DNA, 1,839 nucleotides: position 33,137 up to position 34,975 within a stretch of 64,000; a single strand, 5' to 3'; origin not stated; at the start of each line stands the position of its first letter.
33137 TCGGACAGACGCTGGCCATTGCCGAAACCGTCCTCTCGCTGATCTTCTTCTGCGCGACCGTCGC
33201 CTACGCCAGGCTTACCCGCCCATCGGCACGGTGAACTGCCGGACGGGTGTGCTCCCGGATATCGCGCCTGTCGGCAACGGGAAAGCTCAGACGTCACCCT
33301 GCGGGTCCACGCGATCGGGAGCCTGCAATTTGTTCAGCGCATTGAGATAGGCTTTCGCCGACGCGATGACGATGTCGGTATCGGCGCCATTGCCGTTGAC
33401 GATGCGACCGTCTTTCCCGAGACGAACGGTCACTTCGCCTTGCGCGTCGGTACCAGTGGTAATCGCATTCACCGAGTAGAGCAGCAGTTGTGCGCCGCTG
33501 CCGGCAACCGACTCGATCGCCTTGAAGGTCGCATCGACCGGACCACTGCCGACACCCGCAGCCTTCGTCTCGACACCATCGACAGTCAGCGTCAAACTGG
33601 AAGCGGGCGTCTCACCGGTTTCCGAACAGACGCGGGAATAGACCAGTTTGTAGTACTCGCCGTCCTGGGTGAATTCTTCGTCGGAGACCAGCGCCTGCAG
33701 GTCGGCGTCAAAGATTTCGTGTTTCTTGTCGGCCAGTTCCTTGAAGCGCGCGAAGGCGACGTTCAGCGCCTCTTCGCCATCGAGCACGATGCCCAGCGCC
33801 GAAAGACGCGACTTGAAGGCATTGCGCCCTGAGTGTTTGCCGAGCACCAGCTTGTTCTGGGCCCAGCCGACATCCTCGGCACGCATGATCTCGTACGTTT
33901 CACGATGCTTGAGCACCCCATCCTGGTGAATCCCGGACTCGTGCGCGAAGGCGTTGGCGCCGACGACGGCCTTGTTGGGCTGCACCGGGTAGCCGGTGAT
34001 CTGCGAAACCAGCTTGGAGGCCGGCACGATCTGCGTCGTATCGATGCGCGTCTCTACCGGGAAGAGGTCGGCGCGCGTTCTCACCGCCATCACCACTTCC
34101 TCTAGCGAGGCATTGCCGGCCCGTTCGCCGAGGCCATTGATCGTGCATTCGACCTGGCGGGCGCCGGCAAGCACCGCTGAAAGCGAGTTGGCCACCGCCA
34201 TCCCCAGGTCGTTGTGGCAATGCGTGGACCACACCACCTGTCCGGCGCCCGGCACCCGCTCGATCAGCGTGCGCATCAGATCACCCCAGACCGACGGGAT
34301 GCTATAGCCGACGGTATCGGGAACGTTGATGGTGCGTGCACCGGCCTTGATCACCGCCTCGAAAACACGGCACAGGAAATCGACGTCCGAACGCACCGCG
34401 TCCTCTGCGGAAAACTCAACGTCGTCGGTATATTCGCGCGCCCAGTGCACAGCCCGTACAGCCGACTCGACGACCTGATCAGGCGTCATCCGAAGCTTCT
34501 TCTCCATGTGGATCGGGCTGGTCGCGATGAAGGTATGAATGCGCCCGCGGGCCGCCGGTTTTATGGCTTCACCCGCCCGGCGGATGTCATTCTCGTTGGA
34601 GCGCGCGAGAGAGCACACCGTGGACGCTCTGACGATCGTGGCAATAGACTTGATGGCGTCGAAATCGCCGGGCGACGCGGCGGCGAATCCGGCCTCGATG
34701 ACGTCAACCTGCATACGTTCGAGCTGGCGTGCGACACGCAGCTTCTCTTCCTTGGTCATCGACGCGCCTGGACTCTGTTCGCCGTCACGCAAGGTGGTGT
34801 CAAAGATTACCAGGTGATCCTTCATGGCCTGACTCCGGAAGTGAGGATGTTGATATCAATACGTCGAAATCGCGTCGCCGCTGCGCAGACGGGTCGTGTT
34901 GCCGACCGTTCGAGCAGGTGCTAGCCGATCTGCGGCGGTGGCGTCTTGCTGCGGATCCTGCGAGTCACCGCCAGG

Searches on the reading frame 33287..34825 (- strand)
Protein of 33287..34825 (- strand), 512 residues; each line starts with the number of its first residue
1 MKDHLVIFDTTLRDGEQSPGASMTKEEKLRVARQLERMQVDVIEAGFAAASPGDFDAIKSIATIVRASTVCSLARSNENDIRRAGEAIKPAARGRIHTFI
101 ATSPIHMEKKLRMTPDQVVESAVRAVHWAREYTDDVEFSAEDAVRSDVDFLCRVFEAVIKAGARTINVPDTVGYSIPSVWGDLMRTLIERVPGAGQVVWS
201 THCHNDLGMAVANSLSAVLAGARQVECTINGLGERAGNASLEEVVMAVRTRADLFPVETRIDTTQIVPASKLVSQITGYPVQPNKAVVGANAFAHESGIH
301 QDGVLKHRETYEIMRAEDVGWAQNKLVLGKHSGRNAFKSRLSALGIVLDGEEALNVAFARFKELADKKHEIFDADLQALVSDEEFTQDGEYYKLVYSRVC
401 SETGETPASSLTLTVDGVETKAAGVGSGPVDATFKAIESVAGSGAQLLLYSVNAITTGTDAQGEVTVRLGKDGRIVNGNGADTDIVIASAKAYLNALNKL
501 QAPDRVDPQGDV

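Call 102: search_protein_families(library=pfam, proteins=[window:33287-34825:-], max_evalue=0.000001)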
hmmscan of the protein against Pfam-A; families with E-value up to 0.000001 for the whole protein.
window:33287-34825:- (512 aa): 3 families
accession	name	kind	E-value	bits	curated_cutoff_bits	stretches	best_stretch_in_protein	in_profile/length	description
PF00682.25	HMGL-like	-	4.5e-95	318.4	29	1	6-273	3-260/260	HMGL-like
PF08502.15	LeuA_dimer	-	5.7e-38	130.2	24.9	1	370-500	1-130/131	LeuA allosteric (dimerisation) domain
PF22617.1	HCS_D2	-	3.6e-29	101.4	27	1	287-368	1-81/82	Homocitrate synthase post-HMGL domain-like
